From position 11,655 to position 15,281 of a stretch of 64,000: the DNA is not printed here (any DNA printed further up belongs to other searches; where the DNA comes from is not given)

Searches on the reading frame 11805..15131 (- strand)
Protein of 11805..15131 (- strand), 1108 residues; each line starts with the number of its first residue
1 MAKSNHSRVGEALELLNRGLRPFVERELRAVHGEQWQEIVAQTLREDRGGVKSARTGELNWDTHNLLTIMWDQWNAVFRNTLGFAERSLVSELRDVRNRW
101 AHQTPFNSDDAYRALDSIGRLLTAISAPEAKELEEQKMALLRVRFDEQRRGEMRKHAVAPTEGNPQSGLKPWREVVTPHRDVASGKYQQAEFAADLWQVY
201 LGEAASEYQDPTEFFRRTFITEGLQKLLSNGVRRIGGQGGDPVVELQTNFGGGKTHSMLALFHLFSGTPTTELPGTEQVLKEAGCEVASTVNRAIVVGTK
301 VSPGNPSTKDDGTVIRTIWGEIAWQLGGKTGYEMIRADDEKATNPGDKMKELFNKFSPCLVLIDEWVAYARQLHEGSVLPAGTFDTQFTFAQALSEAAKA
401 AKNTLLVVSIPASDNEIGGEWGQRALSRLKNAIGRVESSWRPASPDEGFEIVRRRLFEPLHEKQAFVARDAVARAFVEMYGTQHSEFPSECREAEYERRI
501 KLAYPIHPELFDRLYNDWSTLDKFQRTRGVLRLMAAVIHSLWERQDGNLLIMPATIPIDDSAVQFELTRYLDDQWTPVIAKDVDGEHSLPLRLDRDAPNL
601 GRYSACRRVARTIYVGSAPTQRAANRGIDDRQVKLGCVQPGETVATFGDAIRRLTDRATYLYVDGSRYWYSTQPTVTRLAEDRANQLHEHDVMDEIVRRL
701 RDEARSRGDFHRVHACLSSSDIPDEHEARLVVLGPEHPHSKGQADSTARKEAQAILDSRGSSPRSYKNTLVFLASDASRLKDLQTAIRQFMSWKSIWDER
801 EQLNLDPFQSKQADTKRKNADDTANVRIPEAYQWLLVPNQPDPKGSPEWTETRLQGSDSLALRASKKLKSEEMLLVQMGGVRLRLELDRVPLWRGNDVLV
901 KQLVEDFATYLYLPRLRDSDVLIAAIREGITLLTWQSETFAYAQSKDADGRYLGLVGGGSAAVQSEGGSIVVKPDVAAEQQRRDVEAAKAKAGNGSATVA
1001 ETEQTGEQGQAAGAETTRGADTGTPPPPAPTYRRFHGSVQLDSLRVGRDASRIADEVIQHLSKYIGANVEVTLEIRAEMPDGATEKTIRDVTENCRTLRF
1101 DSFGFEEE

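Call 20: search_protein_families(library=pfam, proteins=[window:11805-15131:-], max_evalue=0.001)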
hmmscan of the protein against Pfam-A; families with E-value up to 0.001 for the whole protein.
window:11805-15131:- (1108 aa): 2 families
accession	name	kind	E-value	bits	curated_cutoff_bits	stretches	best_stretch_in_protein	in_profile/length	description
PF18731.6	HEPN_Swt1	-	1.9e-40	138.1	27.5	1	12-126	2-115/115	Swt1-like HEPN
PF04465.17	DUF499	-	1.3e-33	116.4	23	1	302-932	38-694/1024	Protein of unknown function (DUF499)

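Call 44: search_protein_families(library=padloc, proteins=[window:11805-15131:-], max_evalue=0.01)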
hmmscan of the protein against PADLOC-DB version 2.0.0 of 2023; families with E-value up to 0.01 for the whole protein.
window:11805-15131:- (1108 aa): 2 families
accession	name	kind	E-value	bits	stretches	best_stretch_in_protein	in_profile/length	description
PDLC00662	HmaC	-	0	1142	1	169-1107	3-941/941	AAA+ ATPase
PDLC02192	DUF499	-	5.3e-49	164.9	1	209-841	33-631/1022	-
